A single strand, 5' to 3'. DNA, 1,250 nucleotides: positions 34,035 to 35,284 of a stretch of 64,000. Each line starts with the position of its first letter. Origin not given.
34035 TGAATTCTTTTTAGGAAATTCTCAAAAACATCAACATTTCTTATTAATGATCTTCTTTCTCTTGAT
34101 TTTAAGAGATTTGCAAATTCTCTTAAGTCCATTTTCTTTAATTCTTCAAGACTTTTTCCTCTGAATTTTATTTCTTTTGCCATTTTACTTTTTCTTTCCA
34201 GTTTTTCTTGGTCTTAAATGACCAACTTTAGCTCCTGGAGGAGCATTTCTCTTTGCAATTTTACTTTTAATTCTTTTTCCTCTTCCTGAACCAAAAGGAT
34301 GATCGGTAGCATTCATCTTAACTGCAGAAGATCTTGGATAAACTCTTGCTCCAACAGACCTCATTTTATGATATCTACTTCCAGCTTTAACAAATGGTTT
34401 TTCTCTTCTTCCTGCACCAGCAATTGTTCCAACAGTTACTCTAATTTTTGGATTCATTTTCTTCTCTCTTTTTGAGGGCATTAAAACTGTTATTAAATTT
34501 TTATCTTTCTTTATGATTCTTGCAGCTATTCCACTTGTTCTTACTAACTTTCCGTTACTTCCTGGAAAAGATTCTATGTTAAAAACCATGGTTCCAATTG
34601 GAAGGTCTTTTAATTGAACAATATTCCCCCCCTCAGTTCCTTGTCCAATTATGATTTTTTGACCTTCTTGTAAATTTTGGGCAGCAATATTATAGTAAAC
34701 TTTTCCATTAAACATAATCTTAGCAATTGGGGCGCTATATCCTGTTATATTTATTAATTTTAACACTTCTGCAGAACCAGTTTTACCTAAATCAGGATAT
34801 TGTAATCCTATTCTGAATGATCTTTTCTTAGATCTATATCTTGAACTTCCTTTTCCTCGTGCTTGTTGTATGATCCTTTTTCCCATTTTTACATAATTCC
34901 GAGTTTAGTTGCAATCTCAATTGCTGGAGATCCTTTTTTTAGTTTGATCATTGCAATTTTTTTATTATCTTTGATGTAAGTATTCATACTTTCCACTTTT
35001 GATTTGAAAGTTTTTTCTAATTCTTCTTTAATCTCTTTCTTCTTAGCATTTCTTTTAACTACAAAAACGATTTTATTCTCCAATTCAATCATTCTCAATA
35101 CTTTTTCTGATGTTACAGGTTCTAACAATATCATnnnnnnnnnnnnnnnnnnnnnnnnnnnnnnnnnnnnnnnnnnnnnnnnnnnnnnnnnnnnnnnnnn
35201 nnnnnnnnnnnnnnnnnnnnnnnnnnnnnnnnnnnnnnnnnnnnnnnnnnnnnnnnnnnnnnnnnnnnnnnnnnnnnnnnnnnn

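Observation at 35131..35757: DEDDh 3'-5' exonuclease translationally coupled inside the universal uL3-uL4-uL23-uL2 block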

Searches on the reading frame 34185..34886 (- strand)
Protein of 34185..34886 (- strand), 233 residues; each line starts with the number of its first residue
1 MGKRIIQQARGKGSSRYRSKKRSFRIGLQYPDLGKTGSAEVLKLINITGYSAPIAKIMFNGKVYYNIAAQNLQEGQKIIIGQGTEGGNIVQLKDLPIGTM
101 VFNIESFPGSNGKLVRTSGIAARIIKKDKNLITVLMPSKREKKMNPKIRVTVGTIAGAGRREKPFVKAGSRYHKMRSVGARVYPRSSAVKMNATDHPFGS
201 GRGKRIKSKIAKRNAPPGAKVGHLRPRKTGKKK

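Call 3: search_protein_families(library=pfam, proteins=[window:34185-34886:-], max_evalue=0.01)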
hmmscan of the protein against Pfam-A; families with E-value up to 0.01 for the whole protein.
window:34185-34886:- (233 aa): 1 family
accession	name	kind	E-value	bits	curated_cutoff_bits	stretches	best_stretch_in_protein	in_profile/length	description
PF03947.24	Ribosomal_L2_C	-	1e-32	113.3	33.7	1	87-208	3-118/126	Ribosomal Proteins L2, C-terminal domain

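Call 36: find_related_loci(query=A2, collection=metagenome_contigs, flank=5000)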
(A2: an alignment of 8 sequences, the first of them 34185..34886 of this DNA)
Query A2 (233 aa) in metagenome_contigs; peptide patterns used: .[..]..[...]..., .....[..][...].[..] (x = any residue, [..] = any of these).
600 stretches matched a pattern (row limit reached: there are more); 567 encode a relative of the query (tblastn E <= 1e-3); the best 80 are kept; 80 distinct loci.
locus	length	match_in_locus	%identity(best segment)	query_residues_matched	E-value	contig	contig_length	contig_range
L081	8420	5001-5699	62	1-233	5e-92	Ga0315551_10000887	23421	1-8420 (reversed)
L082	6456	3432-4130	63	1-233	2e-91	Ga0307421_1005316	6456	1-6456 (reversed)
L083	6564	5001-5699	59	1-233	5e-90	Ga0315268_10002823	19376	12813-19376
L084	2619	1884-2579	60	1-233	9e-91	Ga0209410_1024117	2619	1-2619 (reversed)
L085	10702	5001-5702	59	1-233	4e-88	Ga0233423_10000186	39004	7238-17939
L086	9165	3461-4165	60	1-233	4e-86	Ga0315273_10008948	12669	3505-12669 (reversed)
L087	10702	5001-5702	59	1-233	2e-81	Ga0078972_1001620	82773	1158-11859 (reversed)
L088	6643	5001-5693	55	1-232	6e-81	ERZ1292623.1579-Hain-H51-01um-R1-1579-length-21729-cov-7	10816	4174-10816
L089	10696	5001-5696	57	1-233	1e-80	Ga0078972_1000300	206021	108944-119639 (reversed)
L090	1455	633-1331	56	1-233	5e-83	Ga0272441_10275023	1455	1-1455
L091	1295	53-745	55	1-233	2e-83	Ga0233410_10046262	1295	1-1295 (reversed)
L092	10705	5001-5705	55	1-233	5e-78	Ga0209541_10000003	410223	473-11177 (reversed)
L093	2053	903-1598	56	1-233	4e-80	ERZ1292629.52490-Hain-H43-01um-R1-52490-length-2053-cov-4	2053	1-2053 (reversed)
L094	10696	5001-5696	56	1-233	6e-77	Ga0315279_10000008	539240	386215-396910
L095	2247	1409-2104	56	1-233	4e-79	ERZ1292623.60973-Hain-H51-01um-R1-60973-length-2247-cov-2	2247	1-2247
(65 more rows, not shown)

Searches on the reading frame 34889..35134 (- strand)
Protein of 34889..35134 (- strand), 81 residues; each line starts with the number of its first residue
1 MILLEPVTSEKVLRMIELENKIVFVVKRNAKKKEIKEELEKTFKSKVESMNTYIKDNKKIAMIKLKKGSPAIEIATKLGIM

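Call 3: search_protein_families(library=pfam, proteins=[window:34889-35134:-], max_evalue=0.01)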
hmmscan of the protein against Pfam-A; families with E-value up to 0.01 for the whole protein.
window:34889-35134:- (81 aa): 3 families
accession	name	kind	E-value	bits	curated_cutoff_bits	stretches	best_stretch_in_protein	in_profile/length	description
PF00276.25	Ribosomal_L23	-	1.9e-11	44.7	30.8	1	2-61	2-60/86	Ribosomal protein L23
PF23326.1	UBL_UBAC1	-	0.0027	18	27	1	12-65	13-71/109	UBAC1 UBL-like domain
PF19025.5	DUF5751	-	0.0091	16.3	27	1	10-67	48-100/116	Family of unknown function (DUF5751)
